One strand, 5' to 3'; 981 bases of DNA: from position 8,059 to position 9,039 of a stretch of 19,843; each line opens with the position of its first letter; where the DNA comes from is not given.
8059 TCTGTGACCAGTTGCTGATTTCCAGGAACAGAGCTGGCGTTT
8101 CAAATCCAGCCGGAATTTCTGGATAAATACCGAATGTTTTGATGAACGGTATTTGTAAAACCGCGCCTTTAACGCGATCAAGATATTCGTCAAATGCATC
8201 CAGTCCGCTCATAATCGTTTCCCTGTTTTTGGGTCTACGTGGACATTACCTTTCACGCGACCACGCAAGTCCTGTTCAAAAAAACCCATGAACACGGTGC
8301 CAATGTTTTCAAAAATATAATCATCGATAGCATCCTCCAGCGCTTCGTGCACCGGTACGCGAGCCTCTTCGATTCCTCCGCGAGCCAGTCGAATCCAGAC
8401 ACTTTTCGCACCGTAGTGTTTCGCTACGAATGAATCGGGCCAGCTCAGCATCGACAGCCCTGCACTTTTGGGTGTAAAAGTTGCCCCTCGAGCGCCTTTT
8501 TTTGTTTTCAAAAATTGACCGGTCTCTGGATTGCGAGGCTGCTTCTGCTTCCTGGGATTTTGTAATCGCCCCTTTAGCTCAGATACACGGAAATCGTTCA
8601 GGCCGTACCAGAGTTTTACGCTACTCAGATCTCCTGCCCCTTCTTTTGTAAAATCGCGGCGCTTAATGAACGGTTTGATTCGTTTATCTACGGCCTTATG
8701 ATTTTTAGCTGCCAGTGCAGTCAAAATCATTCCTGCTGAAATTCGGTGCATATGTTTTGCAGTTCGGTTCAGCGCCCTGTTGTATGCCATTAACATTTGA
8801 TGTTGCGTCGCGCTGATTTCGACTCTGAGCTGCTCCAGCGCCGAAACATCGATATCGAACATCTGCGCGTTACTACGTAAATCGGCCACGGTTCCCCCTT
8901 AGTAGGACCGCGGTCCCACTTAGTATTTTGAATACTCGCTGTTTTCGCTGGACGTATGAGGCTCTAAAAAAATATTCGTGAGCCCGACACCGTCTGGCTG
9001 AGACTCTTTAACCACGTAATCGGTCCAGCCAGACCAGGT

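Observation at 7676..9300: Mosaic junction: lambda-type head module joined to a P2-type contractile tail module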

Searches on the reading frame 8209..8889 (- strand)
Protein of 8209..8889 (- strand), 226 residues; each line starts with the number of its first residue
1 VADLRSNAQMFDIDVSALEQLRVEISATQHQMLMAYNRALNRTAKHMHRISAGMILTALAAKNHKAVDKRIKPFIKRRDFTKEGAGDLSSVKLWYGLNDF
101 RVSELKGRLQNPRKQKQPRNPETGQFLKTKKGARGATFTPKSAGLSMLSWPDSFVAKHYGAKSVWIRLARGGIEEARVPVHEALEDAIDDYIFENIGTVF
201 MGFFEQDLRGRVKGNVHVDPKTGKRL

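Call 3: search_protein_families(library=pfam, proteins=[window:8209-8889:-], max_evalue=0.01)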
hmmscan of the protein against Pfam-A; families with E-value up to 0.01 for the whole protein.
window:8209-8889:- (226 aa): 0 families

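Call 4: search_protein_families(library=phrogs, proteins=[window:8209-8889:-], max_evalue=0.001)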
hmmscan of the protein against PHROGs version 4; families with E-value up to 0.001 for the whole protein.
window:8209-8889:- (226 aa): 1 family
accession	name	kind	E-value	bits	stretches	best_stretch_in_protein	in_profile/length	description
phrog_27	-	connector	1.1e-41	143.9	1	2-221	2-199/199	tail completion or Neck1 protein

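Call 7: search_protein_families(library=ncbifam, proteins=[window:8209-8889:-], max_evalue=0.1)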
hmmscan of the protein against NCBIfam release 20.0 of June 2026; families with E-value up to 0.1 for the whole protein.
window:8209-8889:- (226 aa): 1 family
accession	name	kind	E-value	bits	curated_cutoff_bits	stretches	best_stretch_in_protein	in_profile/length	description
NF005965.0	PRK08055.1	equivalog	0.098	12.2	179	0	1-69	102-168/182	chorismate mutase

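Call 12: search_dna_similar(query=window:8209-8889:-, collection=phages, mode=protein, max_rows=40, rows=spread, max_evalue=0.001)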
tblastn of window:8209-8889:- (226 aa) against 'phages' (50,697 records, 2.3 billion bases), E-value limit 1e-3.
Records with a match: 31; places in all: 31; records where one place covers at least 80% of the query: 30.
Best place of each record, by identity: 90-95% 4; <60% 27.
By first word of the organism name: Escherichia 10; Aeromonas 5; Pseudomonas 4; Burkholderia 2; Enterobacter 2; Ralstonia 2; Vibrio 1; Citrobacter 1; Klebsiella 1; Hafnia 1; and 2 more.
By host as written in the record: Escherichia coli 9; Aeromonas sp. 3; Burkholderia cenocepacia 2; Pseudomonas aeruginosa UVA4 2; - 2; Enterobacter sp. CT7 2; Ralstonia solanacearum 2; Vibrio anguillarum PF4 1; and 8 more.
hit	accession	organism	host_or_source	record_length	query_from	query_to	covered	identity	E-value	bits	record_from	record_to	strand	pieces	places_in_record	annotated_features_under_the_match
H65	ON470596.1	Escherichia phage vB_EcoM-569R10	Escherichia coli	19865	1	226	100%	93.4%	4e-140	438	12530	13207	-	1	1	hypothetical protein (x2)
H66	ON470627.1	Escherichia phage vB_EcoM-783R5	Escherichia coli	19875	1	226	100%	93.4%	4e-140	438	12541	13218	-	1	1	hypothetical protein (x2)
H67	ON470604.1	Escherichia phage vB_EcoM-720R5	Escherichia coli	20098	1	226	100%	93.4%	4e-140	438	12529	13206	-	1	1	hypothetical protein (x2)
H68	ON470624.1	Escherichia phage vB_EcoM-705R4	Escherichia coli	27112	1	226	100%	93.4%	4e-140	438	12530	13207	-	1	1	hypothetical protein (x2)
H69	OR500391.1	Vibrio phage Vb_VaM_Valp1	Vibrio anguillarum PF4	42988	10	212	90%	36.6%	4e-28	116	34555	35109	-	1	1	tail completion or Neck1 protein | head closure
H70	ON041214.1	Citrobacter phage Chris1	Citrobacter portucalensis Sb-2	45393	12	218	92%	32.7%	4e-22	100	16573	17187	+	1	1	hypothetical protein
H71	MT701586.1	Burkholderia phage Mica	Burkholderia cenocepacia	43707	11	216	91%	32.7%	5e-15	79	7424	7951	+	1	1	putative minor tail protein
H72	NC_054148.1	Burkholderia phage Mica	Burkholderia cenocepacia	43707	11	216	91%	32.7%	5e-15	79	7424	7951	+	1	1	tail completion or Neck1 protein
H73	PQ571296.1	Klebsiella phage KA2-1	Klebsiella aerogenes MAO-MM-7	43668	11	216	91%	32.5%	4e-15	79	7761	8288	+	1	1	tail completion or Neck1 protein | head closure Hc1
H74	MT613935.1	Pseudomonas phage Persinger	Pseudomonas aeruginosa UVA4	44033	5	213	92%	31.9%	6e-15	79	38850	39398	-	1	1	minor tail protein | hypothetical protein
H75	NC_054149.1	Pseudomonas phage Persinger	Pseudomonas aeruginosa UVA4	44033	5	213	92%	31.9%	6e-15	79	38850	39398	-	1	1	tail completion or Neck1 protein | head closure Hc1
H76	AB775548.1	Pseudomonas phage PPpW-3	-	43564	11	213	90%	32.9%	3e-15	79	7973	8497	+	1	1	putative minor tail protein Z | hypothetical protein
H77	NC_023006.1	Pseudomonas phage PPpW-3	-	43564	11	213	90%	32.9%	3e-15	79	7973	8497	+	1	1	tail completion or Neck1 protein | head closure Hc1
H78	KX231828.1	Enterobacter phage Arya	Enterobacter sp. CT7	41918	11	216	91%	32.1%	3e-14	77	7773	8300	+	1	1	hypothetical protein | putative head-tail attachment protein | ribosome_binding_site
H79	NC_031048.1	Enterobacter phage Arya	Enterobacter sp. CT7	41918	11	216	91%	32.1%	3e-14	77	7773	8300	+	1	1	tail completion or Neck1 protein | head closure Hc1 | ribosome_binding_site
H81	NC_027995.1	Escherichia phage vB_EcoM_ECO1230-10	Escherichia coli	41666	5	213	92%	30.5%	3e-14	77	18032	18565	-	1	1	tail completion or Neck1 protein | head closure Hc1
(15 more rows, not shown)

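Call 14: search_solved_structures(query=window:8209-8889:-, max_evalue=10)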
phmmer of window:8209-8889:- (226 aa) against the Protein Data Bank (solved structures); distinct sequences matched with E-value up to 10: 1.
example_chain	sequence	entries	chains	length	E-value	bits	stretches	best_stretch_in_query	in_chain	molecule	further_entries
2mxe_A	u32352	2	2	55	0.91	12.6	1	111-135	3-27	MvaT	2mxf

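Call 18: find_homologous_proteins(query=window:8209-8889:-, max_evalue=0.001)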
Query window:8209-8889:- (226 aa): 38 proteins with E <= 0.001 among 284 candidates.
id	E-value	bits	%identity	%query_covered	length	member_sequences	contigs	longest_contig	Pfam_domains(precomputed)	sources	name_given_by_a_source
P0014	3.6e-136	470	93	100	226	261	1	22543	-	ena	-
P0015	5.5e-131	453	89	100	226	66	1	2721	-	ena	-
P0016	6.2e-125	433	85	100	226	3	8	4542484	-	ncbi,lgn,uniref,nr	ncbi:hypothetical protein LL061_08640 [Escherichia coli]|uniref:hypothetical protein n=1 Tax=Escheri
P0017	2.2e-116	405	77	100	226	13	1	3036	-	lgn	-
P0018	3.1e-108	379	94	80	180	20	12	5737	-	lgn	-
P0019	3.7e-107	375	76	96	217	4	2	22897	-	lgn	-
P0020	3.5e-106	372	76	96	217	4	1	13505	-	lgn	-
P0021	8.4e-105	367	74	96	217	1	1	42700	-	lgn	-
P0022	1.6e-103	363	74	96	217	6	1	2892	-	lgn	-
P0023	3.7e-102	359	73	96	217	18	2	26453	-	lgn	-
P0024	1.1e-99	351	87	84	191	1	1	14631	-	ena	-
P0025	5.6e-98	345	70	96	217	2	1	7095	-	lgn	-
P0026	1.2e-94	334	66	100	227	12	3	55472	-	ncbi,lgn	ncbi:TPA: hypothetical protein ACHJQ2_003656 [Escherichia coli]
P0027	2.4e-83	297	64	96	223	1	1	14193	-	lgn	-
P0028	3.8e-82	293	62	96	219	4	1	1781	-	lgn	-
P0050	1.2e-27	115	37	90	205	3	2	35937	PF06763.18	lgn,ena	-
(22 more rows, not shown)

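Call 27: search_solved_structures(query=A1, max_evalue=10, show_alignments=2)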
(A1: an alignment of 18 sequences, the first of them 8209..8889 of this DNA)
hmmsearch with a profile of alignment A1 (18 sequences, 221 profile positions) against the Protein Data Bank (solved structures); distinct sequences matched with E-value up to 10: 1.
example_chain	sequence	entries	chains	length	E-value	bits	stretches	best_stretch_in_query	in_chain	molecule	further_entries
1b7g_O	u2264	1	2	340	0.19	14.5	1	147-185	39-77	PROTEIN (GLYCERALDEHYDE 3-PHOSPHATE DEHYDROGENASE)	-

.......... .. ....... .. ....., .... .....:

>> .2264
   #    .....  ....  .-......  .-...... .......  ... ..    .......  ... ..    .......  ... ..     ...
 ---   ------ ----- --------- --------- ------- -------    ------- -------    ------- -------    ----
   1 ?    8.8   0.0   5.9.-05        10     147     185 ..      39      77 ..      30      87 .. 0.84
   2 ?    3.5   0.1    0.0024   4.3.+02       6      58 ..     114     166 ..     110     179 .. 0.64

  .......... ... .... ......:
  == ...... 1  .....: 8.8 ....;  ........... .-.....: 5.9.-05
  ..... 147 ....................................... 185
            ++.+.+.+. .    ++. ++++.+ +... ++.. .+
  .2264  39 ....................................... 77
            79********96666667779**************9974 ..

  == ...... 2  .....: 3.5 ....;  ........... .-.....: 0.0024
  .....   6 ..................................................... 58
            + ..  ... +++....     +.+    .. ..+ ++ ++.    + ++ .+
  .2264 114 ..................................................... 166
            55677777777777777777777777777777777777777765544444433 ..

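Call 29: get_annotated_region(hit=H81, flank=9000)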
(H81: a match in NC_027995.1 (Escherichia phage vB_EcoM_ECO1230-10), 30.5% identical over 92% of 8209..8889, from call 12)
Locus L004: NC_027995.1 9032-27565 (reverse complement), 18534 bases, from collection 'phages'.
description: Escherichia phage vB_EcoM_ECO1230-10, complete genome.
organism: Escherichia phage vB_EcoM_ECO1230-10 (NCBI taxid 669875)
taxonomy: Viruses; Duplodnaviria; Heunggongvirae; Uroviricota; Caudoviricetes; Iiscvirinae; Jilinvirus; Jilinvirus CVM10
host: Escherichia coli; source: manure containing uterine fliud of dairy cow; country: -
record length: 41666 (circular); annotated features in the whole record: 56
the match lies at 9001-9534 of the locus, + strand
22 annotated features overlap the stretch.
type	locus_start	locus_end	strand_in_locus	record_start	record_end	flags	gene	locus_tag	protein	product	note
CDS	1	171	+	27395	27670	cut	-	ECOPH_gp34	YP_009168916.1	holin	Orf34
CDS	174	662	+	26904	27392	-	-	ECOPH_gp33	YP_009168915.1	endolysin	Orf33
CDS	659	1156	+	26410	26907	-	-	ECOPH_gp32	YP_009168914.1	Rz-like spanin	Orf32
CDS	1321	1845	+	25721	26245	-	-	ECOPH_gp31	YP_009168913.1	terminase small subunit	Orf31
CDS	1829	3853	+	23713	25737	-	-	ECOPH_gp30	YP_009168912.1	terminase large subunit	Orf30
CDS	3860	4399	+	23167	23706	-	-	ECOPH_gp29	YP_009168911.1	head-tail joining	Orf29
CDS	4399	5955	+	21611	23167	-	-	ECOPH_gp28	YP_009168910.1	portal protein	Orf28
CDS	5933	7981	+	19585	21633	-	-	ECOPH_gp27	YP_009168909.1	major head protein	Orf27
CDS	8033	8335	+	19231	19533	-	-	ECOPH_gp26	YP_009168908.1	endonuclease VII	Orf26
CDS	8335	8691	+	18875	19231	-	-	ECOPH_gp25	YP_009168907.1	hypothetical protein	Orf25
CDS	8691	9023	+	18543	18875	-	-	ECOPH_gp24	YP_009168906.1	head closure Hc1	Orf24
CDS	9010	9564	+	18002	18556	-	-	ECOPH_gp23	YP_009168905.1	tail completion or Neck1 protein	Orf23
CDS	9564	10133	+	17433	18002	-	-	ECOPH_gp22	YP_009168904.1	conserved phage protein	Orf22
CDS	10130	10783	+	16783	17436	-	-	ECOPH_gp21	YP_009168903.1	baseplate assembly protein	Orf21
CDS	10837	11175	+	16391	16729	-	-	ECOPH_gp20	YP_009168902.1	baseplate wedge subunit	Orf20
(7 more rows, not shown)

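Call 30: get_annotated_region(hit=H70, flank=9000)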
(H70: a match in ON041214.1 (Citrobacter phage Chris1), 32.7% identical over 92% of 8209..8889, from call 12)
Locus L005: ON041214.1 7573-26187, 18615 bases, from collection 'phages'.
description: Citrobacter phage Chris1, complete genome.
organism: Citrobacter phage Chris1 (NCBI taxid 2930390)
taxonomy: Viruses; Duplodnaviria; Heunggongvirae; Uroviricota; Caudoviricetes
host: Citrobacter portucalensis Sb-2; source: -; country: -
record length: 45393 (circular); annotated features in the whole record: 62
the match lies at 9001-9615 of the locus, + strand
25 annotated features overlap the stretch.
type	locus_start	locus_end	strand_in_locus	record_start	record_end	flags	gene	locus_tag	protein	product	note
CDS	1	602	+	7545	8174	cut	-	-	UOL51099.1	lytic enzyme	-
CDS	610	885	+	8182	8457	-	-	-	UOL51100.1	hypothetical protein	-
CDS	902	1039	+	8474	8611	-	-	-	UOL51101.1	hypothetical protein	-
CDS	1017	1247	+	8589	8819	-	-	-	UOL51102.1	hypothetical protein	-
CDS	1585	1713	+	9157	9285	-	-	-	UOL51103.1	hypothetical protein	-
CDS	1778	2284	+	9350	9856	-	-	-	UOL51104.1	hypothetical protein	-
CDS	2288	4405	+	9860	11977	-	-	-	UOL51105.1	terminase DNA packaging protein A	head, terminase DNA packaging protein A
CDS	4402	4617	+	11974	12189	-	-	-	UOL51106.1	hypothetical protein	-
CDS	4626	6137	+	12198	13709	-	-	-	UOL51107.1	portal protein B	head, portal protein B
CDS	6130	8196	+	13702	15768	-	-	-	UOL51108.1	prophage Clp protease-like protein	-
CDS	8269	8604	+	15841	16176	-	-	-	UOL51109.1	hypothetical protein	-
CDS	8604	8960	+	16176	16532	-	-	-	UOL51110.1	hypothetical protein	-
CDS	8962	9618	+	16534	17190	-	-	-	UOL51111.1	hypothetical protein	-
CDS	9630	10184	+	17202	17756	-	-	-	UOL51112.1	hypothetical protein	-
CDS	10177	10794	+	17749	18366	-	-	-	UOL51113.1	baseplate protein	-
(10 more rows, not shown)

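Call 31: get_annotated_region(hit=H69, flank=9000)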
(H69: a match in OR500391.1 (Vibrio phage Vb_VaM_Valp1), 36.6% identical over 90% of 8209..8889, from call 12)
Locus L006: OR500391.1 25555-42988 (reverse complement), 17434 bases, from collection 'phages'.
description: Vibrio phage Vb_VaM_Valp1, complete genome.
organism: Vibrio phage Vb_VaM_Valp1 (NCBI taxid 3076796)
taxonomy: Viruses; Duplodnaviria; Heunggongvirae; Uroviricota; Caudoviricetes
host: Vibrio anguillarum PF4; source: seawater; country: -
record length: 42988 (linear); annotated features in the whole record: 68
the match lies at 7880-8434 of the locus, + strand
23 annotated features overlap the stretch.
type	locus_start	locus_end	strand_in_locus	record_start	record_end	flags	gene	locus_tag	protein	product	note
CDS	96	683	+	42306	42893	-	-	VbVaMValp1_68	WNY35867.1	terminase small subunit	-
CDS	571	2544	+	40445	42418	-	-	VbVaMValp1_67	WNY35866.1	terminase large subunit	-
CDS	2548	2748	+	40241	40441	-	-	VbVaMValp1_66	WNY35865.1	head-tail adaptor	head-tail adaptor Ad1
CDS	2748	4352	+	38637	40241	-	-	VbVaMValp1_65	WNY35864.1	portal protein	-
CDS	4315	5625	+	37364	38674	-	-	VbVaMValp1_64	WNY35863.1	capsid maturation protease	-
CDS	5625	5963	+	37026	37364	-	-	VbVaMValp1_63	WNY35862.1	hypothetical protein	-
CDS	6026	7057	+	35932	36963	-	-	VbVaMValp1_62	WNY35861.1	major capsid protein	-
CDS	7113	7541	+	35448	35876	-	-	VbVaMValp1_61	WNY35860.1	hypothetical protein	-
CDS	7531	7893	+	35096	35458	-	-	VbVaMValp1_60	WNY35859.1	head closure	head closure Hc1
CDS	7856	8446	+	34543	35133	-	-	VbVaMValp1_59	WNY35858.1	tail completion or Neck1 protein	-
CDS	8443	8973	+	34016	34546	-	-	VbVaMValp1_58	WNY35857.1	hypothetical protein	-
CDS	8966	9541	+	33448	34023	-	-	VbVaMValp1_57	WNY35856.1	baseplate assembly protein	-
CDS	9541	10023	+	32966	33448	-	-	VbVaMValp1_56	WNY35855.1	hypothetical protein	-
CDS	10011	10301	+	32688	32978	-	-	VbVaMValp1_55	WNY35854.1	PAAR motif of membrane protein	-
CDS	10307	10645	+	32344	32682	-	-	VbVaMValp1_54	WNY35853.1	baseplate protein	-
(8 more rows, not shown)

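Call 32: search_protein_families(library=pfam, proteins=[L004:9010-9564:+, L004:9564-10133:+, L005:8962-9618:+, L005:9630-10184:+, L006:7856-8446:+, L006:8443-8973:+], max_evalue=1)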
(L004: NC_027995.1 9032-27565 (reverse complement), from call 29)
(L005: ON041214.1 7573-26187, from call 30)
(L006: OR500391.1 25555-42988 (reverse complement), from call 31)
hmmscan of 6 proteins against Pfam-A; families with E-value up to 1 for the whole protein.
L004:9010-9564:+ (184 aa): 1 family
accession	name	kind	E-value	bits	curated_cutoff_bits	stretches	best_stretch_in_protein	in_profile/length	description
PF06763.17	Minor_tail_Z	-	2.5e-05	24.6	23.9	1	20-174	26-184/190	Prophage minor tail protein Z (GPZ)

L004:9564-10133:+ (189 aa): 0 families

L005:8962-9618:+ (218 aa): 0 families

L005:9630-10184:+ (184 aa): 0 families

L006:7856-8446:+ (196 aa): 1 family
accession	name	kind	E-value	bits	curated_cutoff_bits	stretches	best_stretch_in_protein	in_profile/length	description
PF06763.17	Minor_tail_Z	-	0.0007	19.9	23.9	1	33-184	21-175/190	Prophage minor tail protein Z (GPZ)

L006:8443-8973:+ (176 aa): 0 families

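Call 33: search_protein_families(library=pfam, alignment_id=A1, max_evalue=1)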
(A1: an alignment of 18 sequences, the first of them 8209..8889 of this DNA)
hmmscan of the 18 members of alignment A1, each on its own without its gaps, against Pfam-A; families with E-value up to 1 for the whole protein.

A. member 1, window:8209-8889:- (226 aa): 0 families

B. families by the number of members that match (of 18 scanned): 13 families
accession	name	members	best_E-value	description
PF06763.17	Minor_tail_Z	2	2.1e-12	Prophage minor tail protein Z (GPZ)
PF12042.13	RP1-2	1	0.015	Tubuliform egg casing silk strands structural domain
PF12787.12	EcsC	1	0.024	EcsC protein family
PF10948.13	DUF2635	1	0.053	Protein of unknown function (DUF2635)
PF16442.10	DUF5039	1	0.06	Domain of unknown function (DUF5039)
PF03328.21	HpcH_HpaI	1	0.087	HpcH/HpaI aldolase/citrate lyase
PF09539.15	DUF2385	1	0.09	Protein of unknown function (DUF2385)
PF01399.33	PCI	1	0.095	PCI domain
PF21690.3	MJ1010-like_2nd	1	0.14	Uncharacterized ATP-binding protein MJ1010-like, C-terminal domain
PF06806.18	DUF1233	1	0.19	Putative excisionase (DUF1233)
PF15249.11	GLTSCR1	1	0.2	Conserved region of unknown function on GLTSCR protein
PF21893.1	DUF6918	1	0.24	Family of unknown function (DUF6918)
PF00871.23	Acetate_kinase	1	0.26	Acetokinase family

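Call 46: predict_structure(alignment_id=A1)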
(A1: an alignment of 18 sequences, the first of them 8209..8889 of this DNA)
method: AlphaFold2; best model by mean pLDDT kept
length: 226 residues; sequences in the alignment: 18
mean_pLDDT: 79.1   pTM: 0.67
mean pLDDT of the five models: 79.1, 78.0, 77.7, 76.8, 75.2
residues with pLDDT >= 90: 60; 70-90: 109; 50-70: 46; < 50: 11
segments of 3 or more residues with pLDDT < 50: 1-10
pLDDT, mean of each block of 10 residues (from residue 1): 37 71 85 86 89 90 88 67 56 75 93 71 72 77 87 90 91 89 84 88 92 73 58
secondary structure, 60 per line:
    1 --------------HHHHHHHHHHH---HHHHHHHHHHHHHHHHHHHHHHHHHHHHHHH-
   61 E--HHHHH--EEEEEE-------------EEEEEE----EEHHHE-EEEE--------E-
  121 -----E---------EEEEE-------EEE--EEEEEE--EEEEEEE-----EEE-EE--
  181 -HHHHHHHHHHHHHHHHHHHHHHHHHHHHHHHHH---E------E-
elements in order: H15-25 H29-59 H64-68 E71-76 E90-95 E107-110 E136-140 E148-150 E153-158 E161-167 E173-175 H182-214
